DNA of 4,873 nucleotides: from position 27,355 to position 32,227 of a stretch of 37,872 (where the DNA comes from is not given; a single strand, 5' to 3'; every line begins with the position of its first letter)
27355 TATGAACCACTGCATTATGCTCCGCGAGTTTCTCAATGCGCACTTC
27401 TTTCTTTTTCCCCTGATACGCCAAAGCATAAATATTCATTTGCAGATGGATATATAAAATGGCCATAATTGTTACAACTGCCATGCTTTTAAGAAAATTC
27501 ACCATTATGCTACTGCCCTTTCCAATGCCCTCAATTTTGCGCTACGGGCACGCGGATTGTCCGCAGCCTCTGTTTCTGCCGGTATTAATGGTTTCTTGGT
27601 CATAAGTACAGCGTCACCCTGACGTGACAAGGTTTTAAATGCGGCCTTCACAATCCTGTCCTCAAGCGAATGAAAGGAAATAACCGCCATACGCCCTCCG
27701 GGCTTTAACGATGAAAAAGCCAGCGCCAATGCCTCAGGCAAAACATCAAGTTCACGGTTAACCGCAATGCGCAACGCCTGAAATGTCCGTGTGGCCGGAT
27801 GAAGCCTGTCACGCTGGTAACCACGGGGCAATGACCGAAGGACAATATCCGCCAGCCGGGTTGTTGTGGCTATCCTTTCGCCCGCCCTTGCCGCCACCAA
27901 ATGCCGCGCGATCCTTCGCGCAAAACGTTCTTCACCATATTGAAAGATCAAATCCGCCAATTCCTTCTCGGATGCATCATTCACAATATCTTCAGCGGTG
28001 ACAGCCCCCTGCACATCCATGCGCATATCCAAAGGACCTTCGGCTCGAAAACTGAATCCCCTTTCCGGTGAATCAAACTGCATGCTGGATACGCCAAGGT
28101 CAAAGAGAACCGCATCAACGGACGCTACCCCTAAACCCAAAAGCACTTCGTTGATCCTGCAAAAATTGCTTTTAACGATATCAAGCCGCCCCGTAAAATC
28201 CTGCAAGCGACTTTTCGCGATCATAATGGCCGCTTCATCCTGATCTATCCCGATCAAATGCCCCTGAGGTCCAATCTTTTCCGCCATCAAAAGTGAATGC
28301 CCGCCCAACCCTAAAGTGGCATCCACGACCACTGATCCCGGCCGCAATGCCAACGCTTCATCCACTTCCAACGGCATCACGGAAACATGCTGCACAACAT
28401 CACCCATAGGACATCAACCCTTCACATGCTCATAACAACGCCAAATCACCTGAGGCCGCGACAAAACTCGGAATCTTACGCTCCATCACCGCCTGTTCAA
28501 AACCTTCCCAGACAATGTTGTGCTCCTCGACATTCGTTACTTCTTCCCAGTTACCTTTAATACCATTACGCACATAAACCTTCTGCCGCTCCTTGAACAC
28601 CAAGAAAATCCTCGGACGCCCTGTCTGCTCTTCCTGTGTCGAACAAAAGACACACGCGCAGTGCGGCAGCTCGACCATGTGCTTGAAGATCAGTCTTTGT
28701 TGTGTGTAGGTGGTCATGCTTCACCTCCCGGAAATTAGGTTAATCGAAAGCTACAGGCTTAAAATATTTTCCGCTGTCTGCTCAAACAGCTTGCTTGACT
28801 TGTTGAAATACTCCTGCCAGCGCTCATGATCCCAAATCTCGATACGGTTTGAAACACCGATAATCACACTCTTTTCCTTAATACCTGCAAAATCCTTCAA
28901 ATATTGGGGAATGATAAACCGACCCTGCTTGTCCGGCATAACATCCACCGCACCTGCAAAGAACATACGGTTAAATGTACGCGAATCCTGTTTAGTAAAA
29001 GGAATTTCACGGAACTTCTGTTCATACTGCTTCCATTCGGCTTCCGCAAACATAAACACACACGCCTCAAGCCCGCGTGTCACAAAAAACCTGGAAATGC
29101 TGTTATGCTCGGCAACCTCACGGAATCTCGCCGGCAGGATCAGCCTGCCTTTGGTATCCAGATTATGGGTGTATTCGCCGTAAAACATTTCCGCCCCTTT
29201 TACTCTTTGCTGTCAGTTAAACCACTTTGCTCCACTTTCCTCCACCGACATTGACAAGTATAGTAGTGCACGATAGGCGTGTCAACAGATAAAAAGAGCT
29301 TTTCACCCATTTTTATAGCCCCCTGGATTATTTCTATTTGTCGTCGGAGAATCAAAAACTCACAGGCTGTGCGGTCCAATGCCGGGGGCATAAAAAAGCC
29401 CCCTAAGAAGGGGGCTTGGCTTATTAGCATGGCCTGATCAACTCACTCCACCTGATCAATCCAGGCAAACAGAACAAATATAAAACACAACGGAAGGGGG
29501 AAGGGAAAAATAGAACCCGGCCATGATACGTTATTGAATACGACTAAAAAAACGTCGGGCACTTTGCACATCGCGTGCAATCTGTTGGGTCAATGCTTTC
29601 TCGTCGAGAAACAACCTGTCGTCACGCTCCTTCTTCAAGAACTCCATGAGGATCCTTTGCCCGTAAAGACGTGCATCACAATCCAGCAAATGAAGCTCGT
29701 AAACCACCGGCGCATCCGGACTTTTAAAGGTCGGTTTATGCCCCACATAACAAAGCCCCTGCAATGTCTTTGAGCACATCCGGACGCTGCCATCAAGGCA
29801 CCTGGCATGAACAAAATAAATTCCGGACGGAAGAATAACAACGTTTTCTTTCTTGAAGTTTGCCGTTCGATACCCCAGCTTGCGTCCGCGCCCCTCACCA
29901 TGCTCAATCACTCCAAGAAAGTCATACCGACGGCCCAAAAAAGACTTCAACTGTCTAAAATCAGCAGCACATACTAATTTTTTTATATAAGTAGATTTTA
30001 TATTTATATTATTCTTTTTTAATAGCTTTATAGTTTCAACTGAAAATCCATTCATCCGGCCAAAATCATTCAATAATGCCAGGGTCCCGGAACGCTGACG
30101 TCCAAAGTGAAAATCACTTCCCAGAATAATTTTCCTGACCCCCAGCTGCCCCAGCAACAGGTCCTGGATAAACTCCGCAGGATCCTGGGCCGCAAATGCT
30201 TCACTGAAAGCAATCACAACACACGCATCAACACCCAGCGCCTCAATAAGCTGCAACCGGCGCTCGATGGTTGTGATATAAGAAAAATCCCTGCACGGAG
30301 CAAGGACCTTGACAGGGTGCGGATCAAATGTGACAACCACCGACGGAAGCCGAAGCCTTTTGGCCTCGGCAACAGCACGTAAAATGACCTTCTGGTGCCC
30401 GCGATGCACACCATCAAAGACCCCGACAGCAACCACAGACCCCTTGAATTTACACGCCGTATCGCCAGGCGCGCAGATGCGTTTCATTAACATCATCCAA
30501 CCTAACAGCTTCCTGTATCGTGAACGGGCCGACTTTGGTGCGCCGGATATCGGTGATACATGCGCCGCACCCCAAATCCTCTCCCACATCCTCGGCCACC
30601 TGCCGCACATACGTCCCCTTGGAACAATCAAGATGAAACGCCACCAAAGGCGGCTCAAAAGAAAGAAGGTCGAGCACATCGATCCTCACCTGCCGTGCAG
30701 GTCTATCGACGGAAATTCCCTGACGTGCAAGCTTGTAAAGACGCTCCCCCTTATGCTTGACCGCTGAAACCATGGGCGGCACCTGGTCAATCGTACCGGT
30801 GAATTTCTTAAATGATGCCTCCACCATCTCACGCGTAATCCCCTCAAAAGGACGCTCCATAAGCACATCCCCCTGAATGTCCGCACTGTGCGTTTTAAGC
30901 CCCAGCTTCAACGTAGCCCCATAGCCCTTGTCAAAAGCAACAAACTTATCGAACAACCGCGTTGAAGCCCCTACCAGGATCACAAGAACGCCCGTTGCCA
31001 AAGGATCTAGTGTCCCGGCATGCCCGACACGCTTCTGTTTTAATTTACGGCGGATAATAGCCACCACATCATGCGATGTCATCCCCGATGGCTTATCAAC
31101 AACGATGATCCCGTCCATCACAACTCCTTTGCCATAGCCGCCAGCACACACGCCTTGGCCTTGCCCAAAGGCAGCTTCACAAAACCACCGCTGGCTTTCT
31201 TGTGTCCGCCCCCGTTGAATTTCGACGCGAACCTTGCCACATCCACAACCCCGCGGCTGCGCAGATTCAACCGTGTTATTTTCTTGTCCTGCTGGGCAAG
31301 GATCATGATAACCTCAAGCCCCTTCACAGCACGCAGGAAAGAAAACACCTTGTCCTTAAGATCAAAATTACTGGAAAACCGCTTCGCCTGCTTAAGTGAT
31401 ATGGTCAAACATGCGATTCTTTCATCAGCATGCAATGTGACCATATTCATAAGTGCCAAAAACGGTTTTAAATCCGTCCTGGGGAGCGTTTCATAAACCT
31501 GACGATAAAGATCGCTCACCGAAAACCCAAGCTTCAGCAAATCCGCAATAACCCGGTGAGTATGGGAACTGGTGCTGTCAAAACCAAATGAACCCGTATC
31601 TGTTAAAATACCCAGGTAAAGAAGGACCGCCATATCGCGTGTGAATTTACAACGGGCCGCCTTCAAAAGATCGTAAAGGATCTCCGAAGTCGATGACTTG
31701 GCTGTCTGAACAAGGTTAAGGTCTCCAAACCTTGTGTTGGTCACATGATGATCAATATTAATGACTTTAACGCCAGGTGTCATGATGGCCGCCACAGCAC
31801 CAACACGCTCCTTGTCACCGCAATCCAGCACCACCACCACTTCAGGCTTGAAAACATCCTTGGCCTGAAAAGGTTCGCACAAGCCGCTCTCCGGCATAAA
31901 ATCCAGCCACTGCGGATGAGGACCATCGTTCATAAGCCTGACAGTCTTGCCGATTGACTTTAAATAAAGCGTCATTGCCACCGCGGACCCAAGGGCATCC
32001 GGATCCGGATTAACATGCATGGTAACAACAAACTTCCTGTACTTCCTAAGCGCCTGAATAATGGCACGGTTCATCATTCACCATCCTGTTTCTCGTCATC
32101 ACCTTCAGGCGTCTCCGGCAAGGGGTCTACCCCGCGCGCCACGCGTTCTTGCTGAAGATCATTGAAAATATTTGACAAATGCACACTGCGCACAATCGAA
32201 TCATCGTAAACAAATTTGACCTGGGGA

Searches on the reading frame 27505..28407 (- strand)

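Call 91: search_protein_families(library=pfam, proteins=[window:27505-28407:-], max_evalue=0.000001)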
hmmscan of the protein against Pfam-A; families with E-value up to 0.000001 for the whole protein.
window:27505-28407:- (300 aa): 2 families
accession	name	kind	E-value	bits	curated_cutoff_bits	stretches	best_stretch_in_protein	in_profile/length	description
PF01795.25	Methyltransf_5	-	1.1e-102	344.1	27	1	5-297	2-308/309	MraW methylase family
PF13847.12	Methyltransf_31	-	5.3e-08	33.1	27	0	23-70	3-50/145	Methyltransferase domain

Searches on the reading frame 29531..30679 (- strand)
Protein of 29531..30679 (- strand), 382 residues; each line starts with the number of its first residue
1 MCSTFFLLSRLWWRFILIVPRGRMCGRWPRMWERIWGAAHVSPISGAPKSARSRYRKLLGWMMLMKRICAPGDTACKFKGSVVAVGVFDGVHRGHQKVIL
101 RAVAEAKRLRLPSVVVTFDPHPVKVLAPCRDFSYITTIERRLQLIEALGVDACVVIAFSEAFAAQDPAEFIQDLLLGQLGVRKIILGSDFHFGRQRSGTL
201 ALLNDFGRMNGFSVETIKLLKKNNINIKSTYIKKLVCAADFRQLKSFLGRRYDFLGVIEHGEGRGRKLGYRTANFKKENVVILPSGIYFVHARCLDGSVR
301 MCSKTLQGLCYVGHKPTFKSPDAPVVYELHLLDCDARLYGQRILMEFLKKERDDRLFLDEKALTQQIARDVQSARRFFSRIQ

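Call 91: search_protein_families(library=pfam, proteins=[window:29531-30679:-], max_evalue=0.000001)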
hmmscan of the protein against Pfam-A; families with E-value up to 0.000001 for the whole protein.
window:29531-30679:- (382 aa): 2 families
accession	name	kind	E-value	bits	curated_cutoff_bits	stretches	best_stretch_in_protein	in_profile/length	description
PF06574.18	FAD_syn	-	1.8e-47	161.5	27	1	79-230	6-157/158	FAD synthetase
PF01687.23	Flavokinase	-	2.6e-28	99.2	19.6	1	248-378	1-124/124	Riboflavin kinase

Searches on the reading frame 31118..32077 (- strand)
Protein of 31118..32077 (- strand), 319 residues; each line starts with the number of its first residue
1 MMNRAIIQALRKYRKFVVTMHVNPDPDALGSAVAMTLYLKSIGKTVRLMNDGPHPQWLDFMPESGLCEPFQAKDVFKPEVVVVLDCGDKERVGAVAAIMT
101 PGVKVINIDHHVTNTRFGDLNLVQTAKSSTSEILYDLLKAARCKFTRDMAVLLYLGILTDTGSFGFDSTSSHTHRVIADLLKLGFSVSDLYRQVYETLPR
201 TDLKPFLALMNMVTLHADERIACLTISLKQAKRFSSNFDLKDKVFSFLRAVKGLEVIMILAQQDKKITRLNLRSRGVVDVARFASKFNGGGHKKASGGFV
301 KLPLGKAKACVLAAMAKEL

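Call 91: search_protein_families(library=pfam, proteins=[window:31118-32077:-], max_evalue=0.000001)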
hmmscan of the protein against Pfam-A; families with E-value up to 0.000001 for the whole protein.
window:31118-32077:- (319 aa): 1 family
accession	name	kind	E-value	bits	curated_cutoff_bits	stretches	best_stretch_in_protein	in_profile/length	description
PF01368.27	DHH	-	2.4e-21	76.8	28.1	1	15-157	1-125/125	DHH family, N-terminal domain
